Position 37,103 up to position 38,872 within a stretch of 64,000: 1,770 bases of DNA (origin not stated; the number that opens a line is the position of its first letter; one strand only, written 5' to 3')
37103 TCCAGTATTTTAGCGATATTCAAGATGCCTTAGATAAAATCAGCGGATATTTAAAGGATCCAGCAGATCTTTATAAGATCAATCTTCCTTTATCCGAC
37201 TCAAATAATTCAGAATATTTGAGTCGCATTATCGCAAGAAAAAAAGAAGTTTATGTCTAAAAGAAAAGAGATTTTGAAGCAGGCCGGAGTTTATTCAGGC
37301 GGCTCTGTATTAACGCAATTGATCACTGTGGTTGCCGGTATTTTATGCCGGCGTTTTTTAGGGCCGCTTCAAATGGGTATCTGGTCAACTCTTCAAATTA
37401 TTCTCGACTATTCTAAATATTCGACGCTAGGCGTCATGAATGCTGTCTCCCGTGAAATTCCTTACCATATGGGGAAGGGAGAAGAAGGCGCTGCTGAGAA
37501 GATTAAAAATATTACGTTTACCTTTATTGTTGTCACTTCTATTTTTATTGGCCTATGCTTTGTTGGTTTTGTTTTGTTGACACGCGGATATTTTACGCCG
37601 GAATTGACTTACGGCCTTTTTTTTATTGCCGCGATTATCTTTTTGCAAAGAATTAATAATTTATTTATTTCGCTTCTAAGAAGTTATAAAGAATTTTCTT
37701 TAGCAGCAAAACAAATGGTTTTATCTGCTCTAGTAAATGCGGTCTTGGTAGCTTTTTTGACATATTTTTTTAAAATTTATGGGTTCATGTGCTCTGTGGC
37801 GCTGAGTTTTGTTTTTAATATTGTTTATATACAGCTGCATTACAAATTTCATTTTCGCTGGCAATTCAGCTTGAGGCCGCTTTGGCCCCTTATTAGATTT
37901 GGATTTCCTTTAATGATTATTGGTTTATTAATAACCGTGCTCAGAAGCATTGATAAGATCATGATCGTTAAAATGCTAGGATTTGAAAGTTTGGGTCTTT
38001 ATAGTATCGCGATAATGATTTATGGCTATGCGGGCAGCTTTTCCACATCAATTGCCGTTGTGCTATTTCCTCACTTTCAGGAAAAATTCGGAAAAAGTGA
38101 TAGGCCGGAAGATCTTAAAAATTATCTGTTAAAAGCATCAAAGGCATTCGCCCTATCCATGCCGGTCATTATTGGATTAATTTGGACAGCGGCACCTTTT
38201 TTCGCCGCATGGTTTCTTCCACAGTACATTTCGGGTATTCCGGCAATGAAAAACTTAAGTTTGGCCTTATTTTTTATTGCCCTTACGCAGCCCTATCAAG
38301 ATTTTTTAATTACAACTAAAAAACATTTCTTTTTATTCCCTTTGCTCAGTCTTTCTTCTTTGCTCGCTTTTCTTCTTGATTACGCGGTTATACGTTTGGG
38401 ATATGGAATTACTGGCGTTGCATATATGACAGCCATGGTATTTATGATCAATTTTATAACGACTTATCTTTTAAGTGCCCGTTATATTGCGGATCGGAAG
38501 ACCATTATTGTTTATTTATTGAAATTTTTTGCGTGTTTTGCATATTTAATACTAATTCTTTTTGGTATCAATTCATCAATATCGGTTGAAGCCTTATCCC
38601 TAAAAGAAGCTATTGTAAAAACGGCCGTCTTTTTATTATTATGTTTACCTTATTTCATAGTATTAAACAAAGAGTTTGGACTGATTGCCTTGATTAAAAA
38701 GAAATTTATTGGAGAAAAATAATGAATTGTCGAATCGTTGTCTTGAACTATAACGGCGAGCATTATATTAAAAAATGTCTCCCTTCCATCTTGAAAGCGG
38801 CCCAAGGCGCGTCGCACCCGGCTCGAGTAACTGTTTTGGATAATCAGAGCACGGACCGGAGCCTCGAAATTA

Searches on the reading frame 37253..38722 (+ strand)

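Call 57: search_protein_families(library=pfam, proteins=[window:37253-38722:+], max_evalue=0.00001)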
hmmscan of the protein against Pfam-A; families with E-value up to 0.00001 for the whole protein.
window:37253-38722:+ (489 aa): 2 families
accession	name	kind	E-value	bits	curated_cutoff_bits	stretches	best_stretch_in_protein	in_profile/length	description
PF01943.22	Polysacc_synt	-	4.6e-19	69.3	28.2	1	8-277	2-272/274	Polysaccharide biosynthesis protein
PF13440.11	Polysacc_synt_3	-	5.5e-17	62.4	23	1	85-321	47-284/293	Polysaccharide biosynthesis protein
